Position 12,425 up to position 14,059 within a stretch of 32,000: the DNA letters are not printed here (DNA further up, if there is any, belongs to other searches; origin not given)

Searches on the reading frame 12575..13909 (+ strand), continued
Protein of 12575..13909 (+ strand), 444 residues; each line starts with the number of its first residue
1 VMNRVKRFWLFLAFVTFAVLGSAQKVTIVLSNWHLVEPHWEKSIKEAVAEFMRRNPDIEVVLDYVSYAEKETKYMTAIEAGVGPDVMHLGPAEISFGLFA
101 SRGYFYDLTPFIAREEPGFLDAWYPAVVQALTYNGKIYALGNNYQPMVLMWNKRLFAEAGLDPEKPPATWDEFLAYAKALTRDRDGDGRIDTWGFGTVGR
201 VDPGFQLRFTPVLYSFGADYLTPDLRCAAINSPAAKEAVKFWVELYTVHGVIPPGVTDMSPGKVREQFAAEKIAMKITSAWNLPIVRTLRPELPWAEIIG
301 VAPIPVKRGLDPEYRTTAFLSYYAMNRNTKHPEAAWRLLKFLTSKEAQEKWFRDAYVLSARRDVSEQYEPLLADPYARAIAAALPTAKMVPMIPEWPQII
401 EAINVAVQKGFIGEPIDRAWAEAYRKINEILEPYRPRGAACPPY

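Call 30: search_dna_similar(query=window:12575-13909:+, collection=plasmids, mode=protein, max_rows=25)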
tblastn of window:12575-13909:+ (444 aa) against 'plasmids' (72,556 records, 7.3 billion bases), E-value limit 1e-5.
Records with a match: 1480; places in all: 2711; records where one place covers at least 80% of the query: 651.
Best place of each record, by identity: <60% 1480.
By first word of the organism name: Rhizobium 399; Escherichia 202; Enterococcus 172; Sinorhizobium 106; Pantoea 87; Agrobacterium 70; Streptomyces 31; Deinococcus 29; Shinella 22; Thermus 18; and 117 more.
By predicted mobility (MOB-suite, as given by PLSDB): non-mobilizable 785; conjugative 514; mobilizable 181.
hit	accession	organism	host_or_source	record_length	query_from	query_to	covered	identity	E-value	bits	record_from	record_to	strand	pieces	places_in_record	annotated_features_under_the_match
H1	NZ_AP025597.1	Thermus thermophilus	-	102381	2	437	98%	30.1%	1e-28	126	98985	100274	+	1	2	ABC transporter substrate-binding protein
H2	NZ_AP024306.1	Thermus thermophilus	-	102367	24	434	93%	30.8%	7e-26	118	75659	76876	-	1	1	ABC transporter substrate-binding protein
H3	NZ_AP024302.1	Thermus thermophilus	-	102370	24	434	93%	30.8%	7e-26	118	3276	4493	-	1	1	ABC transporter substrate-binding protein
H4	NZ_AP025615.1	Thermus thermophilus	-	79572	24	434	93%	30.8%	1e-25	117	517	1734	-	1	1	ABC transporter substrate-binding protein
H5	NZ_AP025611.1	Thermus thermophilus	-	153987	24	434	93%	30.8%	1e-25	117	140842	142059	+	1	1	ABC transporter substrate-binding protein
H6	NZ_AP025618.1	Thermus thermophilus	-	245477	24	434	93%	30.8%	1e-25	117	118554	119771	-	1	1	ABC transporter substrate-binding protein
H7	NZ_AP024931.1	Thermus thermophilus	-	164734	20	437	94%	30.2%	1e-26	120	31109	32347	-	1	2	ABC transporter substrate-binding protein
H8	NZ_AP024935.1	Thermus thermophilus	-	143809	20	437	94%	30.2%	2e-26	120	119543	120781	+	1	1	ABC transporter substrate-binding protein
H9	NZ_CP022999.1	Rhizobium sp. 11515TR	Cell culture,agricultural soil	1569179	3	443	99%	28.1%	4e-30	131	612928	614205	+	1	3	none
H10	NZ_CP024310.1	Sinorhizobium fredii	Phaseolus vulgaris,cell culture,plant ...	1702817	11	438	96%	28.8%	3e-26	119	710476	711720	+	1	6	record has no annotation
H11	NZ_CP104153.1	Rhizobium sophoriradicis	Phaseolus vulgaris,cell culture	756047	10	442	98%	28.4%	7e-30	130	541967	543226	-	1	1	sugar ABC transporter substrate-binding protein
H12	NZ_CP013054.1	Sinorhizobium americanum CCGM7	Phaseolus vulgaris,root nodules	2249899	11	432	95%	29.1%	8e-27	121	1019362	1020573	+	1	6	none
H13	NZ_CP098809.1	Ensifer adhaerens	whole organism,soil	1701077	10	431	95%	29.0%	3e-29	128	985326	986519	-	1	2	none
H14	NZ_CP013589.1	Rhizobium phaseoli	Phaseolus vulgaris,Whole ...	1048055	10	442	98%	28.3%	6e-28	124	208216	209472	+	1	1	record has no annotation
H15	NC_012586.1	Sinorhizobium fredii NGR234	-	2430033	11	438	96%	28.5%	1e-25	117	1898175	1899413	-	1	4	record has no annotation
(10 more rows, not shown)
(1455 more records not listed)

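Call 31: find_encoding_contigs(protein=P0109, flank=10000, max_places=1)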
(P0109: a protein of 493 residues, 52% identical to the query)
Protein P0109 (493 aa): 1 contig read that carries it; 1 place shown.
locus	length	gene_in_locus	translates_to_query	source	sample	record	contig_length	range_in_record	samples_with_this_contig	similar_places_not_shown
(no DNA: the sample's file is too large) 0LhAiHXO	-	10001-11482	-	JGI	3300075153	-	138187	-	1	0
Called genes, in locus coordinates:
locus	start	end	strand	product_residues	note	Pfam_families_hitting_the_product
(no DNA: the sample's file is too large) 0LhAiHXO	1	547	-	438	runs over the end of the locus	PF07690:MFS_1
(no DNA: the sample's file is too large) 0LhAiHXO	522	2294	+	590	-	PF01336:tRNA_anti-codon, PF00152:tRNA-synt_2, PF02938:GAD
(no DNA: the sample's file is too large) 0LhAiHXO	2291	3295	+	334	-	PF01208:URO-D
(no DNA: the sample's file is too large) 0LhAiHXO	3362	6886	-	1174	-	PF00072:Response_reg, PF01590:GAF, PF13185:GAF_2, PF00989:PAS, PF08448:PAS_4, PF13426:PAS_9, PF00512:HisKA, PF02518:HATPase_c, +5 more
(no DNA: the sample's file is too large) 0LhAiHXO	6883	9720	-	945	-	PF00989:PAS, PF08448:PAS_4, PF13426:PAS_9, PF08447:PAS_3, PF13426:PAS_9, PF00989:PAS, PF08448:PAS_4, PF13188:PAS_8, +5 more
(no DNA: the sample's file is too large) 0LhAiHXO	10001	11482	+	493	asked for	PF01547:SBP_bac_1, PF13416:SBP_bac_8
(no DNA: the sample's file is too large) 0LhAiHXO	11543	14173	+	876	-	PF00672:HAMP, PF00512:HisKA, PF02518:HATPase_c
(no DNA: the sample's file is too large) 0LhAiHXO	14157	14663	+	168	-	PF00072:Response_reg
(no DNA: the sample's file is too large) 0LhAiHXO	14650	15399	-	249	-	PF00596:Aldolase_II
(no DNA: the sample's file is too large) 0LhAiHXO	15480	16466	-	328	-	PF00248:Aldo_ket_red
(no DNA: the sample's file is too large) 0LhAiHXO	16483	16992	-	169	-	-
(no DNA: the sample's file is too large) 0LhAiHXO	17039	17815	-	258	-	-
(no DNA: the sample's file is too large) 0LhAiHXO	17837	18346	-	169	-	-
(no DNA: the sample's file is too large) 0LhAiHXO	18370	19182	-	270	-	PF12801:Fer4_5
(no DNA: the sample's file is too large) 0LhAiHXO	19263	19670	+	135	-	PF01243:PNPOx_N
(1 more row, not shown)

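Call 32: find_encoding_contigs(protein=P0038, flank=10000, max_places=1)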
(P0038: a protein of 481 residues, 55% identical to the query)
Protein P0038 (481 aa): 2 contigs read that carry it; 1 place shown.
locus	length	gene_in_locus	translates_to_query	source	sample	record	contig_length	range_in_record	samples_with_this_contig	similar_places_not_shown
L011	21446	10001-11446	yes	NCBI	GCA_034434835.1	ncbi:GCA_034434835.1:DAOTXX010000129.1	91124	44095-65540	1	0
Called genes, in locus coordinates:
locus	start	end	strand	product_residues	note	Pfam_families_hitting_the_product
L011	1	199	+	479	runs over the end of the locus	PF01523:PmbA_TldD_1st, PF19290:PmbA_TldD_2nd, PF19289:PmbA_TldD_3rd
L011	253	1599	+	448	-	PF01523:PmbA_TldD_1st, PF19290:PmbA_TldD_2nd, PF19289:PmbA_TldD_3rd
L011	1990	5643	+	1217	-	PF08447:PAS_3, PF08447:PAS_3, PF13185:GAF_2, PF00989:PAS, PF08448:PAS_4, PF13426:PAS_9, PF13185:GAF_2, PF01590:GAF, +10 more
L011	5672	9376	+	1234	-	PF00532:Peripla_BP_1, PF13407:Peripla_BP_4, PF13377:Peripla_BP_3, PF00989:PAS, PF08448:PAS_4, PF13426:PAS_9, PF00989:PAS, PF08447:PAS_3, +7 more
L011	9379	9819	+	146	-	PF00072:Response_reg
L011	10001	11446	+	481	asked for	PF01547:SBP_bac_1, PF13416:SBP_bac_8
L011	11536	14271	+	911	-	PF02743:dCache_1 (weak), PF00672:HAMP, PF00512:HisKA, PF02518:HATPase_c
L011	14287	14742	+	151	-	PF00072:Response_reg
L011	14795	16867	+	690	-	PF00072:Response_reg, PF00989:PAS, PF13426:PAS_9, PF01590:GAF, PF13185:GAF_2, PF13492:GAF_3, PF00512:HisKA, PF02518:HATPase_c, +2 more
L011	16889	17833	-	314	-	PF06325:PrmA, PF01135:PCMT (weak), PF05175:MTS, PF13489:Methyltransf_23 (weak), PF13649:Methyltransf_25, PF13847:Methyltransf_31, PF08241:Methyltransf_11 (weak)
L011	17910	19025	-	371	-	PF00226:DnaJ, PF01556:DnaJ_C, PF25436:BSD2_CRD (weak), PF00684:DnaJ_CXXCXGXG, PF27439:DnaJ_C_2 (weak)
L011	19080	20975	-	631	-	PF00012:HSP70, PF06723:MreB_Mbl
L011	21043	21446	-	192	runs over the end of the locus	PF01025:GrpE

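Call 33: find_encoding_contigs(protein=P0028, flank=10000, max_places=1)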
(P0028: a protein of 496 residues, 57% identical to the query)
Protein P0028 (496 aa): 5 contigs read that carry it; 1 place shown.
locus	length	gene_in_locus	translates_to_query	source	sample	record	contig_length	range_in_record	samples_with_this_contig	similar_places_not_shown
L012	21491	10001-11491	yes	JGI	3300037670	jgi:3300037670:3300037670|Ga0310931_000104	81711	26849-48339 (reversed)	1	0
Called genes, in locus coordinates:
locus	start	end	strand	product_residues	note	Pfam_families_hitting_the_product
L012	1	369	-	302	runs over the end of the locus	PF00294:PfkB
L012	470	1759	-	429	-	PF00365:PFK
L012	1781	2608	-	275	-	PF00121:TIM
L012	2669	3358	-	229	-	-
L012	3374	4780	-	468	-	PF03446:NAD_binding_2, PF00393:6PGD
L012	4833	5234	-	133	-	PF05635:23S_rRNA_IVP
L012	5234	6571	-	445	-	PF09861:Lar_N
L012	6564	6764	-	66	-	-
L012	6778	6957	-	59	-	PF18480:DUF5615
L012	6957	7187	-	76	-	PF04255:DUF433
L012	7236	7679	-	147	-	PF01850:PIN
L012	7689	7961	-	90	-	PF02604:PhdYeFM_antitox (weak)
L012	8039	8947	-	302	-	PF13419:HAD_2 (weak)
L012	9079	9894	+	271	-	PF09339:HTH_IclR, PF01614:IclR_C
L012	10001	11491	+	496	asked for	PF01547:SBP_bac_1, PF13416:SBP_bac_8, PF13343:SBP_bac_6 (faint)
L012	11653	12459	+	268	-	PF00528:BPD_transp_1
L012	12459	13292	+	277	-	PF00528:BPD_transp_1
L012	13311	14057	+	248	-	PF00106:adh_short, PF01370:Epimerase (weak), PF03435:Sacchrp_dh_NADP (weak), PF08659:KR, PF13561:adh_short_C2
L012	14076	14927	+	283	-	PF00106:adh_short, PF13561:adh_short_C2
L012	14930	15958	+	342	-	PF00389:2-Hacid_dh, PF02826:2-Hacid_dh_C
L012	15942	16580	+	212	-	PF01081:Aldolase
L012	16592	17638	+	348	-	PF00294:PfkB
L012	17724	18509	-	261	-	-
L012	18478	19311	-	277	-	PF00106:adh_short, PF13561:adh_short_C2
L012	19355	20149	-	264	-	PF00106:adh_short, PF08659:KR, PF13561:adh_short_C2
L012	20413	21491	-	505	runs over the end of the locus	PF16257:UxaE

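Call 45: find_related_loci(query=A1, collection=metagenome_contigs, flank=10000)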
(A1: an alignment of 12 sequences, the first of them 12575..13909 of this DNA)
Query A1 (444 aa) in metagenome_contigs; peptide patterns used: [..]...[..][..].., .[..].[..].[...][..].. (x = any residue, [..] = any of these).
120 stretches matched a pattern; 45 encode a relative of the query (tblastn E <= 1e-3); 45 distinct loci.
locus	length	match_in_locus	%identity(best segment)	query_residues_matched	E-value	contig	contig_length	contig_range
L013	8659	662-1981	91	5-444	0e+0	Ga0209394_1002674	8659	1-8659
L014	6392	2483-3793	77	10-444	0e+0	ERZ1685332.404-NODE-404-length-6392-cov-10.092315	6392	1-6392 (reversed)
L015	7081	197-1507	77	10-444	0e+0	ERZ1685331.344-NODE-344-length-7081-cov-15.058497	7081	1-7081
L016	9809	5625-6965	76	1-444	0e+0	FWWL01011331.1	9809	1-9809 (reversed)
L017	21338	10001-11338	76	4-444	0e+0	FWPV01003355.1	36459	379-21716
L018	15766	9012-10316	77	10-444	0e+0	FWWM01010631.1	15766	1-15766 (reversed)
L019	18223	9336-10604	77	22-444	0e+0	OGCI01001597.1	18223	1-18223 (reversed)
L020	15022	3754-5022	77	22-444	0e+0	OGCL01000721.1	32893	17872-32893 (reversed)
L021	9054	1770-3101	71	1-444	0e+0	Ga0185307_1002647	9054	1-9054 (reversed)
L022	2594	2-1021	91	105-444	0e+0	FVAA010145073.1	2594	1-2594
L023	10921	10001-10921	90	5-311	0e+0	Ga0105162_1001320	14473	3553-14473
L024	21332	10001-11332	69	1-444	0e+0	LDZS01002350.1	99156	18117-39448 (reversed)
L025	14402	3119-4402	62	15-444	3e-178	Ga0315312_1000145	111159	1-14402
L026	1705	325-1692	57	10-444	0e+0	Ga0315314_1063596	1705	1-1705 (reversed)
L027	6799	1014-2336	58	19-444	2e-169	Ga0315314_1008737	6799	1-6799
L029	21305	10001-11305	55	22-444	1e-159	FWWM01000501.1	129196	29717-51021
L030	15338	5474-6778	54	11-444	2e-156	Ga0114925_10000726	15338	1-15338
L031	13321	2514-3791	53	18-444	1e-153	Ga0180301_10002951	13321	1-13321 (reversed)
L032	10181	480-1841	53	5-444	1e-153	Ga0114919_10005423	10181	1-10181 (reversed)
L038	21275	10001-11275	54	26-444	2e-150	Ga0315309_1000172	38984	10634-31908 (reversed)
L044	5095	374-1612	51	27-444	4e-144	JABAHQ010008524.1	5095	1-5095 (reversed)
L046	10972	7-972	56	119-444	7e-122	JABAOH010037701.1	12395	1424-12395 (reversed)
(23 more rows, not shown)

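Call 49: search_protein_families(library=pfam, proteins=[L032:8142-10007:+, L038:14677-15897:+, L038:17811-20033:+, L030:10736-12373:-, L031:6439-7347:-, L031:7344-9302:-, L029:15487-17379:+, L029:17395-18462:+, L029:18425-19528:+, L046:7827-8690:+], max_evalue=0.00001)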
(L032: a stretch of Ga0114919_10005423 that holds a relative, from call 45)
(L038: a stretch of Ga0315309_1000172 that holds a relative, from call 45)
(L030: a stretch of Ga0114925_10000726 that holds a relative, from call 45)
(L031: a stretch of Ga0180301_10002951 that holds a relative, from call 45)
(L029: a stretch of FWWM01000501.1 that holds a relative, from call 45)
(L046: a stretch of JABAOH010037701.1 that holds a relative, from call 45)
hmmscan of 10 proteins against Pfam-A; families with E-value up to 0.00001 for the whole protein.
L032:8142-10007:+ (621 aa): 2 families
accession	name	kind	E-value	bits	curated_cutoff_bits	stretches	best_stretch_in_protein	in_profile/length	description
PF09861.14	Lar_N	-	7e-25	87.9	23.3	1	48-212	45-196/204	Lactate racemase N-terminal domain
PF00294.29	PfkB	-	1.4e-18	67.8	25.8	1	449-598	150-294/302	pfkB family carbohydrate kinase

L038:14677-15897:+ (406 aa): 1 family
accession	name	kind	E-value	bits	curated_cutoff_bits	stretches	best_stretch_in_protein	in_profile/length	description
PF02615.19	Ldh_2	-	2.6e-114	382.2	38.8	1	30-371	1-332/333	Malate/L-lactate dehydrogenase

L038:17811-20033:+ (740 aa): 2 families
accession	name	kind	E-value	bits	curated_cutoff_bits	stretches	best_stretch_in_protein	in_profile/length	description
PF02286.21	Dehydratase_LU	-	1.8e-267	888.7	25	1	1-550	1-550/552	Dehydratase large subunit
PF02288.20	Dehydratase_MU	-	9.5e-30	103.1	27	1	586-697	2-108/110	Dehydratase medium subunit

L030:10736-12373:- (545 aa): 2 families
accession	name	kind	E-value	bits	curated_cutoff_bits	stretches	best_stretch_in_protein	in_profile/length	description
PF08125.19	Mannitol_dh_C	-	8.4e-22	78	30.7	1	329-525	2-187/190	Mannitol dehydrogenase C-terminal domain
PF01232.29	Mannitol_dh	-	2.6e-11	44.3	27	1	126-312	70-199/199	Mannitol dehydrogenase Rossmann domain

L031:6439-7347:- (302 aa): 2 families
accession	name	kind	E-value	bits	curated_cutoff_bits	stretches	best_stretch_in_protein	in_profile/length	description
PF13431.12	TPR_17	-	7.8e-08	32.4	24.4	0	141-165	1-25/34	Tetratricopeptide repeat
PF13414.12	TPR_11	-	7.3e-07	29.2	26.8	0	142-165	17-40/42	TPR repeat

L031:7344-9302:- (652 aa): 2 families
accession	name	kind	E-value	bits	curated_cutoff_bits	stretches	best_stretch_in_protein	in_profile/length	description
PF13200.12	DUF4015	-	2.6e-81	273.6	27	1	313-636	1-313/313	Putative glycosyl hydrolase domain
PF15902.12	Sortilin-Vps10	-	1.8e-07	30.8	33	1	84-204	4-119/446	Sortilin, neurotensin receptor 3,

L029:15487-17379:+ (630 aa): 1 family
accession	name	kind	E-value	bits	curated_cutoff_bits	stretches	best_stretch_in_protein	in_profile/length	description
PF00496.27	SBP_bac_5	-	7e-71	239.7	32.4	1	116-520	4-362/368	Bacterial extracellular solute-binding proteins, family 5 Middle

L029:17395-18462:+ (355 aa): 2 families
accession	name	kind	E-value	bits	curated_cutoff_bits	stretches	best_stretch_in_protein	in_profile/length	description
PF00528.27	BPD_transp_1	-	2.6e-33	115.8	26.4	1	140-349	2-183/184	Binding-protein-dependent transport system inner membrane component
PF19300.4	BPD_transp_1_N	-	7.7e-08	33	23.8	0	71-127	45-113/114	Binding-prot-dependent transport system membrane comp, N-term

L029:18425-19528:+ (367 aa): 1 family
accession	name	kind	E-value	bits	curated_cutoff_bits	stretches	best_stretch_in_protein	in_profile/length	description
PF00528.27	BPD_transp_1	-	5.9e-30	104.8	26.4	1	175-357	1-183/184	Binding-protein-dependent transport system inner membrane component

L046:7827-8690:+ (287 aa): 2 families
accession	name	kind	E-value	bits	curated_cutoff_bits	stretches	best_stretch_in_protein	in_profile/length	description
PF07702.18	UTRA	-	3.9e-43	147.1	23.8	1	108-246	1-139/141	UTRA domain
PF00392.27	GntR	-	8.4e-18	64.2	27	1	24-86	2-64/64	Bacterial regulatory proteins, gntR family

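Call 50: search_protein_families(library=pfam, proteins=[L046:8774-9640:+, L046:9688-10647:+, L017:5748-6359:+, L017:6356-7285:+, L017:7735-8454:+, L024:7348-8775:-, L024:18358-19314:+, L031:880-1569:+, L012:17724-18620:-, L044:4245-5066:-], max_evalue=0.00001)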
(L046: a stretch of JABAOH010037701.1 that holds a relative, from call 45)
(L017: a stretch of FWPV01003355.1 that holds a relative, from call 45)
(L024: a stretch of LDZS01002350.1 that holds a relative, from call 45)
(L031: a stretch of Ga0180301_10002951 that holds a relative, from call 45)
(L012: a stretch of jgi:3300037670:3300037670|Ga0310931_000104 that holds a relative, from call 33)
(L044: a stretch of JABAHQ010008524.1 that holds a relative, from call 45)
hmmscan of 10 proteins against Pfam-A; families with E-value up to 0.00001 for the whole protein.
L046:8774-9640:+ (288 aa): 1 family
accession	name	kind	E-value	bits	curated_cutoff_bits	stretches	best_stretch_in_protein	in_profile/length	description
PF01261.30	AP_endonuc_2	-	1.1e-40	140.4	31.1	1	24-264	1-247/249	Xylose isomerase-like TIM barrel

L046:9688-10647:+ (319 aa): 3 families
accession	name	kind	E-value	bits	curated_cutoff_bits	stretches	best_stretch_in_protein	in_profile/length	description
PF02894.22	GFO_IDH_MocA_C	-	4.5e-22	79.4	22.9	1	109-308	2-216/218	Oxidoreductase family, C-terminal alpha/beta domain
PF22725.1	GFO_IDH_MocA_C3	-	7e-21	74.9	27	1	104-228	1-123/124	GFO/IDH/MocA C-terminal domain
PF01408.29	GFO_IDH_MocA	-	3.4e-16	60.5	24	1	47-96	71-120/120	Oxidoreductase family, NAD-binding Rossmann fold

L017:5748-6359:+ (203 aa): 1 family
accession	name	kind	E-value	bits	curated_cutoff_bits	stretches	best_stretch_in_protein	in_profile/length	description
PF00596.27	Aldolase_II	-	7.7e-31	107.8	22.2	1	11-193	2-182/183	Class II Aldolase and Adducin N-terminal domain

L017:6356-7285:+ (309 aa): 3 families
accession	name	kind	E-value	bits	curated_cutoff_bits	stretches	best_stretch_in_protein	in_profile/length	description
PF00294.29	PfkB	-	2.5e-43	149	25.8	1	24-290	24-296/302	pfkB family carbohydrate kinase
PF08543.17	Phos_pyr_kin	-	3e-09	37.1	27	1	177-285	118-233/246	Phosphomethylpyrimidine kinase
PF25270.1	Khk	-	9.8e-06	25.4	35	0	176-280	238-343/365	Prokaryotic ketohexokinase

L017:7735-8454:+ (239 aa): 0 families

L024:7348-8775:- (475 aa): 3 families
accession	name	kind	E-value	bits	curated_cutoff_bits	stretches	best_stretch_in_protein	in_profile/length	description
PF01637.24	ATPase_2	-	2.2e-29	103.3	33.2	1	8-211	1-225/225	ATPase domain predominantly from Archaea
PF03008.20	DUF234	-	3.5e-28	98.4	22.5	1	322-413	1-91/100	Archaea bacterial proteins of unknown function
PF13173.12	AAA_14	-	1.3e-07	32.1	27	1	28-181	3-127/129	AAA domain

L024:18358-19314:+ (318 aa): 2 families
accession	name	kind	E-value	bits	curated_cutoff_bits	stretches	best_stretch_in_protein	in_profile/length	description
PF13407.12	Peripla_BP_4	-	1.4e-32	113.8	35.1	1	35-282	9-250/258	Periplasmic binding protein domain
PF00532.27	Peripla_BP_1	-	1.2e-06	28.7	22.2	1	77-240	47-208/281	Periplasmic binding proteins and sugar binding domain of LacI family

L031:880-1569:+ (229 aa): 2 families
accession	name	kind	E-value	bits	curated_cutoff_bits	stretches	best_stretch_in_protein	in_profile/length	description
PF07729.17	FCD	-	1.5e-17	64.6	24.3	1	87-213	1-124/125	FCD domain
PF00392.27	GntR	-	7.7e-16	57.9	27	1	15-77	1-64/64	Bacterial regulatory proteins, gntR family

L012:17724-18620:- (298 aa): 0 families

L044:4245-5066:- (273 aa): 0 families
